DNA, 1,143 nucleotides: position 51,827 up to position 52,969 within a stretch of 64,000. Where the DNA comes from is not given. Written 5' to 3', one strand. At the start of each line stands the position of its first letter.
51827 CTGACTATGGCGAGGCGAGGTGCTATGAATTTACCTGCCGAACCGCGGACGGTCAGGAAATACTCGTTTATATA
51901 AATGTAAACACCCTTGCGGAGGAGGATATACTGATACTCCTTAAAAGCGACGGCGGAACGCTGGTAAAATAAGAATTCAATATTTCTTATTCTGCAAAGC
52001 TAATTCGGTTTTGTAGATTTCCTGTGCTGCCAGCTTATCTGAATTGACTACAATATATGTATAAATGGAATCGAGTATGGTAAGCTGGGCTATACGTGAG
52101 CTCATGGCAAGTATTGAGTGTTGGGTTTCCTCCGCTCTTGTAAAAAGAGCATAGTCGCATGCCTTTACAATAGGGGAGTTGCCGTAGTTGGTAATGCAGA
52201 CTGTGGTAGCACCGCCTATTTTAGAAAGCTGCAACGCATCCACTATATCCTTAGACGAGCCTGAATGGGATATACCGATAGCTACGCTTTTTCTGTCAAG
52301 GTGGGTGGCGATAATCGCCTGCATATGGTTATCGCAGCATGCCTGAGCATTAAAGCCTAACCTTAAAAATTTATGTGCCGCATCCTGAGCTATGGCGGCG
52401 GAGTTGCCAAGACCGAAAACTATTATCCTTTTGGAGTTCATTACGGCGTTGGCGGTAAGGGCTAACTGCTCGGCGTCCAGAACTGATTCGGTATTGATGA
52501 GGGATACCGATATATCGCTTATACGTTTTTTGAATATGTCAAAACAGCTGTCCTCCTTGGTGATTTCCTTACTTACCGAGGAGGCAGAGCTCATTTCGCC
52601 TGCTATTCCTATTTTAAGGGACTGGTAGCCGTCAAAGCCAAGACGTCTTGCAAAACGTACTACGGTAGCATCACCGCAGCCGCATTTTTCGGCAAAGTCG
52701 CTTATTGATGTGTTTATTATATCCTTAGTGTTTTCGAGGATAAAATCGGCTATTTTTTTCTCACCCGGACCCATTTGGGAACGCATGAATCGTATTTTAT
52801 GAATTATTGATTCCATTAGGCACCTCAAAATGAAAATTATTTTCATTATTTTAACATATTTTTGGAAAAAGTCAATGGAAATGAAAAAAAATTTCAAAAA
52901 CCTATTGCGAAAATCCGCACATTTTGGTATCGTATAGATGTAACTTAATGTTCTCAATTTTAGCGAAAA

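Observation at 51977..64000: RpiR-flanked operon of at least 10 genes fits no described pathway: IolJ/IolC/IolB-like module plus FucI-like isomerase, FGGY kinase and a flavin/Fe-S/Etf redox module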

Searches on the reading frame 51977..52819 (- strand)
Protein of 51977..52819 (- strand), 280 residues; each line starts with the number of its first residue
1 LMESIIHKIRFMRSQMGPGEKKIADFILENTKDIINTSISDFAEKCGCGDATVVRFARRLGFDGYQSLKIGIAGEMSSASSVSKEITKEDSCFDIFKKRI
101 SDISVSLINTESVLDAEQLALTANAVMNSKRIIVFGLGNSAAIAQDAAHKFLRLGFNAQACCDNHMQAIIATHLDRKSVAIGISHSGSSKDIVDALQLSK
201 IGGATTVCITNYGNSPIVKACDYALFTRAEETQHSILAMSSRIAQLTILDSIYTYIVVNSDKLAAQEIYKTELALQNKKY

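Call 4: search_protein_families(library=pfam, proteins=[window:51977-52819:-])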
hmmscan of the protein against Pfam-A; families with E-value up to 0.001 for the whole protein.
window:51977-52819:- (280 aa): 3 families
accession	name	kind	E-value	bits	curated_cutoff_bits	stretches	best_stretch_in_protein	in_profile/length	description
PF01380.27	SIS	-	1.6e-22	80.2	25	1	128-253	4-129/131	SIS domain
PF01418.23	HTH_6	-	1.1e-20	73.8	28.3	1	6-78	4-76/77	Helix-turn-helix domain, rpiR family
PF13580.11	SIS_2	-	5.8e-07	30.1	27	0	120-150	26-56/138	SIS domain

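Call 5: search_protein_families(library=ncbifam, proteins=[window:51977-52819:-], max_evalue=0.01)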
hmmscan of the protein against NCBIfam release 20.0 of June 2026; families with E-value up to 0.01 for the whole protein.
window:51977-52819:- (280 aa): 23 families
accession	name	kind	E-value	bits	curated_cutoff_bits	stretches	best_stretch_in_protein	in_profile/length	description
NF008458.0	PRK11337.1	equivalog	3.8e-57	193.5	378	1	4-279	15-291/293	MurR/RpiR family transcriptional regulator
NF040776.2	AlsR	equivalog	2.2e-52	177.7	400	1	4-272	3-272/279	transcriptional repressor AlsR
NF010701.0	PRK14101.1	equivalog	6.6e-45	153.4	920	1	3-259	341-597/638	bifunctional transcriptional regulator/glucokinase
NF008451.0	PRK11302.1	subfamily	7.7e-43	147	296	1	5-272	3-270/286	transcriptional regulator HexR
NF008590.0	PRK11557.1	equivalog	1.3e-37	129.8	355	1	6-272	4-275/282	MurR/RpiR family transcriptional regulator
NF012026.0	PRK15482.1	equivalog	3.6e-35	121.8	408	1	7-266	5-272/285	HTH-type transcriptional regulator MurR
TIGR03127.2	RuMP_HxlB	equivalog_domain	8.6e-11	42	160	1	103-246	4-147/178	6-phospho-3-hexuloisomerase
TIGR01135.1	glmS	equivalog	1.2e-09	37.2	418.05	1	87-268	243-429/607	glutamine--fructose-6-phosphate transaminase (isomerizing)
NF001484.0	PRK00331.1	subfamily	2.9e-09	35.9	381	1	108-274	273-430/601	isomerizing glutamine--fructose-6-phosphate transaminase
NF046059.1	NagB_SO3506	equivalog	3.4e-09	36.5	430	1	176-256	86-165/330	glucosamine-6-phosphate deaminase NagB-II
NF041755.1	RuMP_HxlAB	equivalog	2.7e-08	33.2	500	1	94-258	211-374/391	bifunctional 3-hexulose-6-phosphate synthase/6-phospho-3-hexuloisomerase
NF008481.0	PRK11382.1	equivalog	2.9e-07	30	430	1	138-230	53-146/340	fructoselysine 6-phosphate deglycase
NF008141.0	PRK10892.1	equivalog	9.2e-06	25.1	505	1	117-231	36-152/328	arabinose-5-phosphate isomerase KdsD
NF006425.0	PRK08674.1-5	equivalog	1.9e-05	23.8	471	1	127-214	47-132/358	bifunctional phosphoglucose/phosphomannose isomerase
NF003915.0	PRK05441.1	subfamily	2.1e-05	23.7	168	1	167-262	122-218/300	N-acetylmuramic acid 6-phosphate etherase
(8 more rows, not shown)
